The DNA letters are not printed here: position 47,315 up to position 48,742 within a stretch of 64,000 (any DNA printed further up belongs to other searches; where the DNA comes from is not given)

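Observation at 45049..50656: Membrane-subunit-free, complex-I-type [NiFe] hydrogenase operon interleaved with two HdrB-like and one HdrC-like genes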

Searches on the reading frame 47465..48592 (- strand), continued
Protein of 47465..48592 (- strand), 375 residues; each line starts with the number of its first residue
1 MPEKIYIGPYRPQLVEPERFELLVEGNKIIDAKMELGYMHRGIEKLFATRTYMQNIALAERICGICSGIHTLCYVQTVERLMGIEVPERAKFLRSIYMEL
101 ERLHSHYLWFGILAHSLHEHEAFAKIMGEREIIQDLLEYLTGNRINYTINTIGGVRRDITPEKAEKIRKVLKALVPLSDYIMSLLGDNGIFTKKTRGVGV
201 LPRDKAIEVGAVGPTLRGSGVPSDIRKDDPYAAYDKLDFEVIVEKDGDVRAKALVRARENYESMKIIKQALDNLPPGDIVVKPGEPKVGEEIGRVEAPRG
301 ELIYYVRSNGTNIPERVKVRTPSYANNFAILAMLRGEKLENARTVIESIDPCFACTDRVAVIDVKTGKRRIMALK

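Call 55: search_protein_families(library=pfam, proteins=[L049:2893-4275:+, L049:4227-4886:+, L049:4879-7458:+, L049:10155-11090:+, L049:11084-11629:+, L049:11569-12054:+, L072:9210-9497:+, L072:9494-11155:+, L072:11152-11880:+, L072:4210-6672:-], max_evalue=0.001)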
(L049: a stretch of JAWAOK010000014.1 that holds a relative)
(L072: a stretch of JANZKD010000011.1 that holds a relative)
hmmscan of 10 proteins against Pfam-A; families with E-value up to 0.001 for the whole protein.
L049:2893-4275:+ (460 aa): 16 families
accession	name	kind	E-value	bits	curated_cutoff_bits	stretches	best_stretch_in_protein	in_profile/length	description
PF07992.20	Pyr_redox_2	-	1.9e-66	224.9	26.1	1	18-307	2-278/291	Pyridine nucleotide-disulphide oxidoreductase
PF00070.33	Pyr_redox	-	1.4e-24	86.8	22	1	165-239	2-77/82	Pyridine nucleotide-disulphide oxidoreductase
PF02852.28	Pyr_redox_dim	-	3.7e-18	66.2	25.3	1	346-445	7-105/110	Pyridine nucleotide-disulphide oxidoreductase, dimerisation domain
PF13738.12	Pyr_redox_3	-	8.9e-15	55.1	30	1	121-294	127-305/305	Pyridine nucleotide-disulphide oxidoreductase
PF01266.30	DAO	-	2.4e-11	44.2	27.9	0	209-271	154-217/353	FAD dependent oxidoreductase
PF03486.20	HI0933_like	-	1.6e-10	41.3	50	0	18-51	2-33/244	HI0933-like protein Rossmann domain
PF00890.30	FAD_binding_2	-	1.3e-08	34.9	20.4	0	19-52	2-33/414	FAD binding domain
PF13450.12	NAD_binding_8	-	3.5e-08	34.1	21.9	1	167-196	1-30/68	NAD(P)-binding Rossmann-like domain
PF05834.18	Lycopene_cycl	-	9.6e-08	31.9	23.4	0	204-261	87-145/380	Lycopene cyclase protein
PF13241.12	NAD_binding_7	-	1.2e-07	32.7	22.1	0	162-259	7-73/104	Putative NAD(P)-binding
PF01262.27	AlaDh_PNT_C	-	6e-06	26.3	23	0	10-48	20-58/214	Alanine dehydrogenase/PNT, C-terminal domain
PF13434.12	Lys_Orn_oxgnase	-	0.00028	20.6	21.3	0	111-219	140-243/339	L-lysine 6-monooxygenase/L-ornithine 5-monooxygenase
PF01134.28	GIDA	-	0.00029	20.4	22.1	0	166-191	3-28/391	Glucose inhibited division protein A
PF12831.13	FAD_oxidored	-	0.00042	20.2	27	0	19-50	2-31/416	FAD dependent oxidoreductase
PF13454.12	NAD_binding_9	-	0.00059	20.3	21.8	0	20-53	1-34/155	FAD-NAD(P)-binding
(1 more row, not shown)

L049:4227-4886:+ (219 aa): 10 families
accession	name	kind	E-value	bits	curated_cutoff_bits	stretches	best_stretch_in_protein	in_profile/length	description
PF13247.11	Fer4_11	-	1.6e-12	47.9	26.2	1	119-202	4-95/100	4Fe-4S dicluster domain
PF12838.12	Fer4_7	-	9.2e-12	45.7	27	1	125-169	2-50/52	4Fe-4S dicluster domain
PF12837.12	Fer4_6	-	1.8e-10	40.7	25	2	78-94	3-19/24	4Fe-4S binding domain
PF13237.11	Fer4_10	-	2e-08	34.5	25.5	1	77-95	2-21/53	4Fe-4S dicluster domain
PF13187.11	Fer4_9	-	4.5e-08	33.4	27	1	83-142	1-52/52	4Fe-4S dicluster domain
PF12797.12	Fer4_2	-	7.7e-08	32.3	24.5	1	77-94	3-20/22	4Fe-4S binding domain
PF00037.32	Fer4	-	1.8e-07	31.1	21.1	2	78-94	2-18/24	4Fe-4S binding domain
PF14697.11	Fer4_21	-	2e-07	31.5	35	1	125-169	8-53/59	4Fe-4S dicluster domain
PF12800.12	Fer4_4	-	0.00073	20.1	24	0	81-95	1-15/17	4Fe-4S binding domain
PF13484.11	Fer4_16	-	0.00094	20.3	30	0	83-95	1-13/66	4Fe-4S double cluster binding domain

L049:4879-7458:+ (859 aa): 2 families
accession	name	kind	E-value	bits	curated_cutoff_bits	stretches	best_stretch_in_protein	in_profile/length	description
PF00361.26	Proton_antipo_M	-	4.9e-68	229.9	21.5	2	137-415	1-278/294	NADH:quinone oxidoreductase/Mrp antiporter, TM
PF00662.26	Proton_antipo_N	-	3.6e-06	27.2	24.5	1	77-121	7-51/51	NADH-Ubiquinone oxidoreductase (complex I), chain 5 N-terminus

L049:10155-11090:+ (311 aa): 1 family
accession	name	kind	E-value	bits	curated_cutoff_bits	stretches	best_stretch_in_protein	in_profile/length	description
PF00146.26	NADHdh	-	1.1e-67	228.9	27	1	13-302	6-295/298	NADH dehydrogenase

L049:11084-11629:+ (181 aa): 10 families
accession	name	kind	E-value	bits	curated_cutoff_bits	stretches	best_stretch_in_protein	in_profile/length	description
PF12838.12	Fer4_7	-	2.7e-13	50.6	27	3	43-89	1-50/52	4Fe-4S dicluster domain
PF00037.32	Fer4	-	5.7e-11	42.2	21.1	1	39-60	3-24/24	4Fe-4S binding domain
PF13237.11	Fer4_10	-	9e-11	42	25.5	2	37-73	2-40/53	4Fe-4S dicluster domain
PF13187.11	Fer4_9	-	2.7e-10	40.6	27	1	43-88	1-48/52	4Fe-4S dicluster domain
PF14697.11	Fer4_21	-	2e-08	34.6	35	1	40-93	4-58/59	4Fe-4S dicluster domain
PF25160.1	LdpA_Fe-S-bd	-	7.8e-08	32.4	27.6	2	50-93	9-44/49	LdpA Fe-S cluster-binding domain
PF12837.12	Fer4_6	-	1e-07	32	25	1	37-59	2-24/24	4Fe-4S binding domain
PF12797.12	Fer4_2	-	4.8e-07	29.8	24.5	1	36-56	2-22/22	4Fe-4S binding domain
PF13183.11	Fer4_8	-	2.7e-06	28.3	27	0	42-57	52-67/68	4Fe-4S dicluster domain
PF13484.11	Fer4_16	-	0.00049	21.3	30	0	43-62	1-20/66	4Fe-4S double cluster binding domain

L049:11569-12054:+ (161 aa): 1 family
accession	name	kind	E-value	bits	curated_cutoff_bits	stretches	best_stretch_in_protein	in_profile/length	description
PF01058.29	Oxidored_q6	-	2.3e-33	115.1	27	1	42-152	1-127/128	NADH ubiquinone oxidoreductase, 20 Kd subunit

L072:9210-9497:+ (95 aa): 0 families

L072:9494-11155:+ (553 aa): 3 families
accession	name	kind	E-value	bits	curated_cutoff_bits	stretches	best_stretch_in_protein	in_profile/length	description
PF00346.24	Complex1_49kDa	-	1.5e-66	224.7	24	2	280-449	2-167/271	Respiratory-chain NADH dehydrogenase, 49 Kd subunit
PF00329.25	Complex1_30kDa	-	5e-18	66.3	22.5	1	44-151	2-114/124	Respiratory-chain NADH dehydrogenase, 30 Kd subunit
PF00374.24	NiFeSe_Hases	-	6.5e-16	58.8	25.8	1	204-272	1-69/508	Nickel-dependent hydrogenase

L072:11152-11880:+ (243 aa): 1 family
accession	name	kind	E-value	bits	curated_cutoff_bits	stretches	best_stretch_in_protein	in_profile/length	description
PF00146.26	NADHdh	-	5.8e-51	174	27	1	10-242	3-222/298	NADH dehydrogenase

L072:4210-6672:- (820 aa): 21 families
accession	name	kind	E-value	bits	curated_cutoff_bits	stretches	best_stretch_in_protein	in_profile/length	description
PF02662.21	FlpD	-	2.3e-27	95.9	22.3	1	685-808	1-123/123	Methyl-viologen-reducing hydrogenase, delta subunit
PF07992.20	Pyr_redox_2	-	6.7e-15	55.7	26.1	2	156-206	132-179/291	Pyridine nucleotide-disulphide oxidoreductase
PF00037.32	Fer4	-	8.9e-15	54.2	21.1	3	265-285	2-22/24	4Fe-4S binding domain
PF12838.12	Fer4_7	-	4.6e-12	46.6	27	3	613-656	2-52/52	4Fe-4S dicluster domain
PF12797.12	Fer4_2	-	8.5e-10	38.4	24.5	0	264-283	3-22/22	4Fe-4S binding domain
PF12837.12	Fer4_6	-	8.7e-10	38.5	25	2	266-285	4-23/24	4Fe-4S binding domain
PF25160.1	LdpA_Fe-S-bd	-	4.6e-09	36.4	27.6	1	635-662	21-48/49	LdpA Fe-S cluster-binding domain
PF12831.13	FAD_oxidored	-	8.9e-09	35.6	27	1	171-208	2-39/416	FAD dependent oxidoreductase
PF13187.11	Fer4_9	-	9.8e-09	35.5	27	1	613-657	2-52/52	4Fe-4S dicluster domain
PF13484.11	Fer4_16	-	1.3e-08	35.9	30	0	642-670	2-32/66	4Fe-4S double cluster binding domain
PF13237.11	Fer4_10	-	3.7e-08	33.6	25.5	1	607-653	3-53/53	4Fe-4S dicluster domain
PF01266.30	DAO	-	5.5e-08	33.2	27.9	1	170-204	1-35/353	FAD dependent oxidoreductase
PF13450.12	NAD_binding_8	-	5.9e-07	30.1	21.9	1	173-210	1-38/68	NAD(P)-binding Rossmann-like domain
PF14697.11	Fer4_21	-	8.1e-07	29.5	35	1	606-658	1-58/59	4Fe-4S dicluster domain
PF13738.12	Pyr_redox_3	-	4.1e-06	26.7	30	1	167-259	163-249/305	Pyridine nucleotide-disulphide oxidoreductase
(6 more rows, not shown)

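Call 68: search_protein_families(library=pfam, proteins=[L036:12263-12700:+, L036:12706-13533:+, L036:14464-15435:+, L036:15432-16886:+, L028:99-2369:+, L028:3889-4227:+, L001:14337-14942:+, L001:12557-13006:-, L004:12203-12694:+, L004:7457-7840:+], max_evalue=0.001)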
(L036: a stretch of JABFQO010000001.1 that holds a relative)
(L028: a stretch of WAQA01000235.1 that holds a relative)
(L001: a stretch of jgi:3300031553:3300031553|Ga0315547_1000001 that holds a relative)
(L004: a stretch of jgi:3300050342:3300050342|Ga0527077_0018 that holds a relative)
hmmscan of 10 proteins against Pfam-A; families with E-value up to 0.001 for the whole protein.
L036:12263-12700:+ (145 aa): 1 family
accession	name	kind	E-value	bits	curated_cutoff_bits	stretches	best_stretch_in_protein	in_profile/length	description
PF02662.21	FlpD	-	1.4e-57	193.4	22.3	1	12-135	1-123/123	Methyl-viologen-reducing hydrogenase, delta subunit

L036:12706-13533:+ (275 aa): 6 families
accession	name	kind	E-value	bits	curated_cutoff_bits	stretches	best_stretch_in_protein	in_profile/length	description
PF13183.11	Fer4_8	-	5.8e-11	43.2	27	1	133-193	4-68/68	4Fe-4S dicluster domain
PF13534.11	Fer4_17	-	6.9e-10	39.8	22.2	1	134-193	2-60/61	4Fe-4S dicluster domain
PF13187.11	Fer4_9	-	3.8e-09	36.9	27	1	134-192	2-50/52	4Fe-4S dicluster domain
PF13237.11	Fer4_10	-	7.1e-06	26.3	25.5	1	133-190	8-53/53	4Fe-4S dicluster domain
PF12838.12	Fer4_7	-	1.3e-05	26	27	1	134-193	2-52/52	4Fe-4S dicluster domain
PF13484.11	Fer4_16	-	0.00068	20.8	30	1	134-191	2-65/66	4Fe-4S double cluster binding domain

L036:14464-15435:+ (323 aa): 1 family
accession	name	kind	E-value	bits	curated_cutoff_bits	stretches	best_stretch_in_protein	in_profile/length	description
PF01058.29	Oxidored_q6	-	4.7e-23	81.8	27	1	14-179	1-127/128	NADH ubiquinone oxidoreductase, 20 Kd subunit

L036:15432-16886:+ (484 aa): 1 family
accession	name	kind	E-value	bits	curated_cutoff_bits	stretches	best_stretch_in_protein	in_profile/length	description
PF00374.24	NiFeSe_Hases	-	1.4e-38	133.6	25.8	2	39-117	1-79/508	Nickel-dependent hydrogenase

L028:99-2369:+ (756 aa): 23 families
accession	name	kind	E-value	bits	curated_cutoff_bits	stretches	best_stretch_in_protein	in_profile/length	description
PF02662.21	FlpD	-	2.5e-23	82.9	22.3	1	619-737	1-123/123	Methyl-viologen-reducing hydrogenase, delta subunit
PF00037.32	Fer4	-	2.2e-14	53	21.1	2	542-564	2-24/24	4Fe-4S binding domain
PF12831.13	FAD_oxidored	-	5.1e-10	39.6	27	1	112-150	1-39/416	FAD dependent oxidoreductase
PF13484.11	Fer4_16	-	1.2e-09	39.3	30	0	547-566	1-20/66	4Fe-4S double cluster binding domain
PF12838.12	Fer4_7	-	1.3e-09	38.8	27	1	547-591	1-52/52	4Fe-4S dicluster domain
PF00890.30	FAD_binding_2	-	1.4e-09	38.1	20.4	1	113-150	2-39/414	FAD binding domain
PF13450.12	NAD_binding_8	-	7.6e-09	36.2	21.9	1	115-151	1-37/68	NAD(P)-binding Rossmann-like domain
PF07992.20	Pyr_redox_2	-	2.8e-08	34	26.1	1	112-157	2-47/291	Pyridine nucleotide-disulphide oxidoreductase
PF12837.12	Fer4_6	-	5.2e-08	32.9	25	2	208-225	4-21/24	4Fe-4S binding domain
PF01266.30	DAO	-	1.9e-07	31.4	27.9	1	113-147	2-36/353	FAD dependent oxidoreductase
PF13237.11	Fer4_10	-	1.4e-06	28.6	25.5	2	544-587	5-52/53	4Fe-4S dicluster domain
PF03486.20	HI0933_like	-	1.4e-06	28.3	50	1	112-147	2-37/244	HI0933-like protein Rossmann domain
PF13187.11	Fer4_9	-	4.6e-06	27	27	1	547-592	1-52/52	4Fe-4S dicluster domain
PF12797.12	Fer4_2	-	7.8e-06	26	24.5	2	206-224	3-21/22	4Fe-4S binding domain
PF01134.28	GIDA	-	8.8e-06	25.5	22.1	1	113-163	2-42/391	Glucose inhibited division protein A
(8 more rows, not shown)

L028:3889-4227:+ (112 aa): 0 families

L001:14337-14942:+ (201 aa): 2 families
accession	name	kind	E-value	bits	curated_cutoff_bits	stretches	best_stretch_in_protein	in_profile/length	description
PF01597.25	GCV_H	-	2.4e-28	98.9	22.2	1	69-191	1-119/122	Glycine cleavage H-protein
PF01402.27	RHH_1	-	6.8e-05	23.1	20.5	1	10-47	3-39/39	Ribbon-helix-helix protein, copG family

L001:12557-13006:- (149 aa): 0 families

L004:12203-12694:+ (163 aa): 0 families

L004:7457-7840:+ (127 aa): 0 families

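Call 79: find_homologous_proteins(query=L072:9494-11155:+, max_evalue=1e-20)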
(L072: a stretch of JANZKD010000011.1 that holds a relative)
Query L072:9494-11155:+ (553 aa): 2359 proteins with E <= 1e-20 among 8000 candidates; the best 120 are listed.
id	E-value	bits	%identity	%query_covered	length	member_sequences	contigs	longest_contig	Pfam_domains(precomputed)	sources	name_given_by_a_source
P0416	0.0e+0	1251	100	98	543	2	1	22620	PF00374.25,PF00329.26,PF00346.25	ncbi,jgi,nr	ncbi:MAG: NADH-quinone oxidoreductase subunit C [archaeon GB-1867-035]|nr:NADH-quinone oxidoreductas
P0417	0.0e+0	1087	84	98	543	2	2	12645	PF00374.25,PF00329.26,PF00346.25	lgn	-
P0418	9.5e-280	947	73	98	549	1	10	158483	PF00374.25,PF00329.26,PF00346.25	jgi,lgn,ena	-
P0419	3.7e-257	873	68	97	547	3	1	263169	PF00374.25,PF00329.26,PF00346.25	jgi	-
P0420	2.2e-254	863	68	97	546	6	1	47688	PF00374.25,PF00329.26,PF00346.25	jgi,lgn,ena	-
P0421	2.3e-253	860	68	98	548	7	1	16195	PF00374.25,PF00329.26,PF00346.25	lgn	-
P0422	2.9e-253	860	68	97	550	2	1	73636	PF00374.25,PF00329.26,PF00346.25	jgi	-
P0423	3.5e-250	850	67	97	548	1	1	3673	PF00374.25,PF00329.26,PF00346.25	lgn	-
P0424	3.3e-241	820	63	97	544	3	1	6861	PF00374.25,PF00329.26,PF00346.25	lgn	-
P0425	2.0e-232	791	61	97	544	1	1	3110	PF00374.25,PF00329.26,PF00346.25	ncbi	ncbi:MAG: nickel-dependent hydrogenase large subunit [Candidatus Methanomethylicia archaeon]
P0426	8.2e-231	786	61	97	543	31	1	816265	PF00374.25,PF00329.26,PF00346.25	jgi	-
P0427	1.8e-230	785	60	98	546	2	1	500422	PF00374.25,PF00329.26,PF00346.25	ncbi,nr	ncbi:MAG: NADH-quinone oxidoreductase subunit C [Candidatus Methanomethylicia archaeon]|nr:NADH-quin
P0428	1.5e-222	758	68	86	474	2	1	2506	PF00374.25,PF00329.26,PF00346.25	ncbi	ncbi:MAG: iron hydrogenase, partial [Candidatus Methanomethylicota archaeon]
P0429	3.3e-190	652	53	97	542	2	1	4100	PF00374.25,PF00329.26,PF00346.25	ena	-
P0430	1.4e-189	650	53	97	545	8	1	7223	PF00374.25,PF00329.26,PF00346.25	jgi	-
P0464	1.3e-169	584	48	98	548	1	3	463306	PF00374.25,PF00329.26,PF00346.25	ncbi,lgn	ncbi:MAG: NADH-quinone oxidoreductase subunit C [Candidatus Bathyarchaeia archaeon]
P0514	1.0e-140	488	45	91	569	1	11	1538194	PF00374.25,PF00329.26,PF00346.25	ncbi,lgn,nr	ncbi:MAG: NADH-quinone oxidoreductase subunit C [Candidatus Methanosuratincola petrocarbonis]|nr:nic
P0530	3.5e-134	467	44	88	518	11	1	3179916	PF00374.25,PF00329.26,PF00346.25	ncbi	ncbi:hydrogenase large subunit [Methanocella arvoryzae]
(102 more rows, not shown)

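Call 80: find_encoding_contigs(protein=P0530, flank=8000, max_places=1)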
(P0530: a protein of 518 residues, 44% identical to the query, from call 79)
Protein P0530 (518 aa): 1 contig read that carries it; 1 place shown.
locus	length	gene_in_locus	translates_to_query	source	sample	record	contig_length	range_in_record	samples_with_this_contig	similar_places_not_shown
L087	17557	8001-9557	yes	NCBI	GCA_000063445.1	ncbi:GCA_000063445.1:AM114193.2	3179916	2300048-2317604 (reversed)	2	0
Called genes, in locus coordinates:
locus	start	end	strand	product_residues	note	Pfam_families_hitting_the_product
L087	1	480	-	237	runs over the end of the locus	-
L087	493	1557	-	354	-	-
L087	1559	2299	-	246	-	PF03259:Robl_LC7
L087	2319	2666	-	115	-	PF03259:Robl_LC7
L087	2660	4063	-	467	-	PF27537:HoxH, PF00374:NiFeSe_Hases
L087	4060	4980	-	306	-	PF01058:Oxidored_q6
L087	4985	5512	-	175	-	-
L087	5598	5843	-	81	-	PF12797:Fer4_2 (faint), PF12837:Fer4_6 (faint), PF13237:Fer4_10, PF25160:LdpA_Fe-S-bd (faint), PF12838:Fer4_7, PF14697:Fer4_21, PF13187:Fer4_9, PF00037:Fer4, +4 more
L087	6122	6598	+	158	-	PF00037:Fer4 (faint), PF12797:Fer4_2 (faint), PF12837:Fer4_6 (weak), PF13237:Fer4_10 (faint), PF13187:Fer4_9 (faint), PF13247:Fer4_11, PF12838:Fer4_7 (weak)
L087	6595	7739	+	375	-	PF02754:CCG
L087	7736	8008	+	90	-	-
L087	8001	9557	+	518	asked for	PF00329:Complex1_30kDa, PF00374:NiFeSe_Hases, PF00346:Complex1_49kDa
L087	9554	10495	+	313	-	PF00146:NADHdh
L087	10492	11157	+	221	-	PF13183:Fer4_8 (faint), PF12797:Fer4_2 (faint), PF12837:Fer4_6 (faint), PF13237:Fer4_10, PF14697:Fer4_21, PF12838:Fer4_7, PF13187:Fer4_9, PF00037:Fer4 (weak), +1 more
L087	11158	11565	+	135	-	PF01058:Oxidored_q6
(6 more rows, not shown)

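Call 81: find_encoding_contigs(protein=P0514, flank=8000, max_places=1)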
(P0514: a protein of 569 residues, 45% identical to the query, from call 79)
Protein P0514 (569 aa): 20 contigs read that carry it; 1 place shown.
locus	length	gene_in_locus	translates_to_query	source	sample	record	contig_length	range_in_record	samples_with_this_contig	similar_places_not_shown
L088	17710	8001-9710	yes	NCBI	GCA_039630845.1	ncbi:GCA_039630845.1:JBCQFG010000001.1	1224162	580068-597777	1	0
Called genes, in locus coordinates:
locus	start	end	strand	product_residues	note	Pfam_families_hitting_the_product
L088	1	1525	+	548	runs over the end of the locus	PF17651:Raco_middle, PF14574:RACo_C_ter, PF13237:Fer4_10, PF12838:Fer4_7, PF13187:Fer4_9 (weak)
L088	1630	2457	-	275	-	PF02607:B12-binding_2, PF02310:B12-binding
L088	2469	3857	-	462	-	PF12176:MtaB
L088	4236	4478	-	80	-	-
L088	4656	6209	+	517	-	PF00361:Proton_antipo_M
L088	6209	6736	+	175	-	PF13187:Fer4_9 (faint), PF14697:Fer4_21 (faint), PF25160:LdpA_Fe-S-bd (faint), PF12797:Fer4_2 (faint), PF12837:Fer4_6 (weak), PF13247:Fer4_11, PF12838:Fer4_7 (weak), PF13237:Fer4_10 (weak), +1 more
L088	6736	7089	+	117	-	-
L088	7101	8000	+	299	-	PF02754:CCG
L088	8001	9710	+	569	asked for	PF00329:Complex1_30kDa, PF00374:NiFeSe_Hases, PF00346:Complex1_49kDa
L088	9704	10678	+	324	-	PF00146:NADHdh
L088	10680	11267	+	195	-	PF12797:Fer4_2 (faint), PF12837:Fer4_6 (weak), PF13237:Fer4_10, PF00037:Fer4 (faint), PF14697:Fer4_21, PF12838:Fer4_7, PF13187:Fer4_9 (weak)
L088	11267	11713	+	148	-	PF01058:Oxidored_q6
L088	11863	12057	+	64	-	-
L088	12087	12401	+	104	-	-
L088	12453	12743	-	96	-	-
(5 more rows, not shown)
